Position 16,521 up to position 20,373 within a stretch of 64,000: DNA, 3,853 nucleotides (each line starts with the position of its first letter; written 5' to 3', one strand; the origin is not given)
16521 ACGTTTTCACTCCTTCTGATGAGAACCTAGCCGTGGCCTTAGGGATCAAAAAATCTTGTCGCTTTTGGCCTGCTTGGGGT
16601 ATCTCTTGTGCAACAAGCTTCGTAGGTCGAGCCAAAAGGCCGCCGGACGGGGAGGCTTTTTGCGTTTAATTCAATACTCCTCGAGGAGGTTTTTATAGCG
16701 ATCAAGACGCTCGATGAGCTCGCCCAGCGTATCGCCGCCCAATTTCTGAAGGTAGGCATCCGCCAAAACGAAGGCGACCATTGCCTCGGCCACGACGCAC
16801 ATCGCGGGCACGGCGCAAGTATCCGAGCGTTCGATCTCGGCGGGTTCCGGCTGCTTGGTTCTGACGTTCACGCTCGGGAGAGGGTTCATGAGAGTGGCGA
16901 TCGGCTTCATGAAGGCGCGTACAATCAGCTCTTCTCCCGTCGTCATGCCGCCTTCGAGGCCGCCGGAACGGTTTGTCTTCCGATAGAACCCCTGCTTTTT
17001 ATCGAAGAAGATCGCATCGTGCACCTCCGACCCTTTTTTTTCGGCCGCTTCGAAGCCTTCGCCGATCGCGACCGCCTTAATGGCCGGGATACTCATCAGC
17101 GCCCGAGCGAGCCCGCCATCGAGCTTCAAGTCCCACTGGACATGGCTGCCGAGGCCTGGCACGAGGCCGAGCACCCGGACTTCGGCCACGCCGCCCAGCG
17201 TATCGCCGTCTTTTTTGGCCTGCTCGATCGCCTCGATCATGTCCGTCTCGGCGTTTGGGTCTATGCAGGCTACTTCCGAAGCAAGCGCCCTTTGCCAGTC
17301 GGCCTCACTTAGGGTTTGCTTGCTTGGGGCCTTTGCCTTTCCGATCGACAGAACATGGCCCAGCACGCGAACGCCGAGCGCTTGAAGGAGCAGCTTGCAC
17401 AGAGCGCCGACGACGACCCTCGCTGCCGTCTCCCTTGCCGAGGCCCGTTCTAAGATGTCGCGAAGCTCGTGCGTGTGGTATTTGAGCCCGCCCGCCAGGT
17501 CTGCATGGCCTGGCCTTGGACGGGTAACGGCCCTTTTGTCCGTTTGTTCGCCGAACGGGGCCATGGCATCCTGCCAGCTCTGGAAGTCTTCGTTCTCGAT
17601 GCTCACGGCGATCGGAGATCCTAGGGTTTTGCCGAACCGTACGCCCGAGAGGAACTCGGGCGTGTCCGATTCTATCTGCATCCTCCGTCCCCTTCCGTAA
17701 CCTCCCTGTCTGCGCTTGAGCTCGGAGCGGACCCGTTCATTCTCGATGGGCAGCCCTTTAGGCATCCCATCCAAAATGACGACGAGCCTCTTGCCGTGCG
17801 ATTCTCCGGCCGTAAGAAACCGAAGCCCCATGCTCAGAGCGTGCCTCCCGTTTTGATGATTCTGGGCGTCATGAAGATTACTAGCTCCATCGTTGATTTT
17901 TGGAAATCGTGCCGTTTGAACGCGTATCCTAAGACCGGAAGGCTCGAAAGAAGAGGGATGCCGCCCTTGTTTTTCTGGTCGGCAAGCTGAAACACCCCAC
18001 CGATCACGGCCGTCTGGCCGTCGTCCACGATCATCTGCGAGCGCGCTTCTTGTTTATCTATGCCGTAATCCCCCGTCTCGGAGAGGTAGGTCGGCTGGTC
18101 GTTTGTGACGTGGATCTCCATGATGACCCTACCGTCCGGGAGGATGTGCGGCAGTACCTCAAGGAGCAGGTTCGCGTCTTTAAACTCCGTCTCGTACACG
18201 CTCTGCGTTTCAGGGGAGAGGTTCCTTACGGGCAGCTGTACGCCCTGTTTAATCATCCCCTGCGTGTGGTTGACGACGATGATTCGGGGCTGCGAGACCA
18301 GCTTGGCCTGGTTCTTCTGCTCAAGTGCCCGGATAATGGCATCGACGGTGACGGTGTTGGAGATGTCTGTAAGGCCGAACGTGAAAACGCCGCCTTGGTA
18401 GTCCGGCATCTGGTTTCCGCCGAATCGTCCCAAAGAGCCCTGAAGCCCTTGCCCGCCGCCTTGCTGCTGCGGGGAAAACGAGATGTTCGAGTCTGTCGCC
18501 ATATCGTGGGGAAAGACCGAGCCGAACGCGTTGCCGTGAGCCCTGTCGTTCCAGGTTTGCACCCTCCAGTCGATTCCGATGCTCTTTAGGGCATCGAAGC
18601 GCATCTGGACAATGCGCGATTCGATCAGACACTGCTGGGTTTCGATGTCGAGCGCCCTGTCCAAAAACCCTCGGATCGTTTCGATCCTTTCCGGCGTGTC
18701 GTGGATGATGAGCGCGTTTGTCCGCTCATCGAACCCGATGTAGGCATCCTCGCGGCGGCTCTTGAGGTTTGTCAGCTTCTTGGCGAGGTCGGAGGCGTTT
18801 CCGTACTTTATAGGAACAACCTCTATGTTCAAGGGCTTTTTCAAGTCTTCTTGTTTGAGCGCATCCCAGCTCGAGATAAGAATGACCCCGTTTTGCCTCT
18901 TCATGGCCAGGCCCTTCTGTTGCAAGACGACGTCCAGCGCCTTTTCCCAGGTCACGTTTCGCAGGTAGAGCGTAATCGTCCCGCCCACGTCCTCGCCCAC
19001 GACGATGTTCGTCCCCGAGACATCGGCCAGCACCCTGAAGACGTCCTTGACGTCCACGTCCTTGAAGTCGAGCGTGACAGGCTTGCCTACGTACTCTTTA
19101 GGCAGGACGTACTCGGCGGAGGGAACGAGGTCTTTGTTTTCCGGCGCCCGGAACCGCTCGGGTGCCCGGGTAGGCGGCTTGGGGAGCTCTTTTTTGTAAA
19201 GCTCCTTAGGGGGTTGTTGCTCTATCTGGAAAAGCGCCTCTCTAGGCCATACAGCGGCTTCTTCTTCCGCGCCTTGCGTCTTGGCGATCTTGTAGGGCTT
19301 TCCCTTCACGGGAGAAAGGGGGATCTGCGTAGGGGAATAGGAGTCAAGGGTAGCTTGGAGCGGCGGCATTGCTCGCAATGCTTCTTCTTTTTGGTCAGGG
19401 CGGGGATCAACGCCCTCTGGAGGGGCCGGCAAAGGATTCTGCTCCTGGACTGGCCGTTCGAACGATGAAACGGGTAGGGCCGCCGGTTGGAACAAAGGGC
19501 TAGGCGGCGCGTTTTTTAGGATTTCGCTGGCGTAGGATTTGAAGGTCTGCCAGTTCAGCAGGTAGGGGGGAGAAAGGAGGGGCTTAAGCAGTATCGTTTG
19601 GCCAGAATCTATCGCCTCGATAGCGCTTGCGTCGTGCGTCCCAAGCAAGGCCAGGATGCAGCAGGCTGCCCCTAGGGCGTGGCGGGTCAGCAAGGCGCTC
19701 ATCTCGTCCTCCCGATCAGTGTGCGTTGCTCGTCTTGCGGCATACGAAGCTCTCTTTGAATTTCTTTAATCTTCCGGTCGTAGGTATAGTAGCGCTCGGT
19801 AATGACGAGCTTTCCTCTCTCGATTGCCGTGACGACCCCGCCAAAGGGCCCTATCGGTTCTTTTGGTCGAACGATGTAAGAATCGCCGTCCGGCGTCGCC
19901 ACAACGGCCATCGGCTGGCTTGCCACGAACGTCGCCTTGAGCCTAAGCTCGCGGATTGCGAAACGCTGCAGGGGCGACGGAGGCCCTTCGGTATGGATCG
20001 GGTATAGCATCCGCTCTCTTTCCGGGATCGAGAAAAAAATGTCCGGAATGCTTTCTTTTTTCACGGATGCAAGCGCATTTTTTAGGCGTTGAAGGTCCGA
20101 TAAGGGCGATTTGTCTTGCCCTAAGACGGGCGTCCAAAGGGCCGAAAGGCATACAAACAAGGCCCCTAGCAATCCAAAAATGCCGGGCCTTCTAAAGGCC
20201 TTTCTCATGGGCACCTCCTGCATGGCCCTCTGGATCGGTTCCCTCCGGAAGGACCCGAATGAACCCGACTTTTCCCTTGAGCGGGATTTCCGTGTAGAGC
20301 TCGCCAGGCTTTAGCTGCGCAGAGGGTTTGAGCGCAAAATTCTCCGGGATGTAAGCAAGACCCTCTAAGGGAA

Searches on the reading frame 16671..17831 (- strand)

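Call 25: search_protein_families(library=pfam, proteins=[window:16671-17831:-], max_evalue=0.01)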
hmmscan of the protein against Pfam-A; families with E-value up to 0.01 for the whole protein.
window:16671-17831:- (386 aa): 1 family
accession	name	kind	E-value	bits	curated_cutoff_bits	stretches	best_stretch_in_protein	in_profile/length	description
PF01264.26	Chorismate_synt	-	3e-116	388.1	27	1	3-361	1-327/327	Chorismate synthase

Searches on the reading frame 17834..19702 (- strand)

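Call 5: search_protein_families(library=pfam, proteins=[window:17834-19702:-], max_evalue=0.1)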
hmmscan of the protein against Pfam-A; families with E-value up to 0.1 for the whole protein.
window:17834-19702:- (622 aa): 4 families
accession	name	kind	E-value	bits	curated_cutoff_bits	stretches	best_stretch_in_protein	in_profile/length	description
PF00263.26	Secretin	-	1.7e-41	142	27.5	1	459-617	1-169/169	Bacterial type II and III secretion system protein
PF07660.19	STN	-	2.3e-11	43.7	28.4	1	232-277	2-50/52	Secretin and TonB N terminus short domain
PF03958.22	Secretin_N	-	3.1e-11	43.7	28.2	1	294-348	2-61/69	Bacterial type II/III secretion system short domain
PF21305.2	type_II_gspD_N0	-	1.4e-06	28.5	27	1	211-273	1-68/71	GspD-like, N0 domain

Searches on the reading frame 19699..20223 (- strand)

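Call 25: search_protein_families(library=pfam, proteins=[window:19699-20223:-], max_evalue=0.01)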
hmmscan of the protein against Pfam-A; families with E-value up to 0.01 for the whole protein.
window:19699-20223:- (174 aa): 1 family
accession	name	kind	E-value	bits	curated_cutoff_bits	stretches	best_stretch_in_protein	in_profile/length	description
PF04351.19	PilP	-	0.00034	21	25.6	1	79-143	63-128/146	Pilus assembly protein, PilP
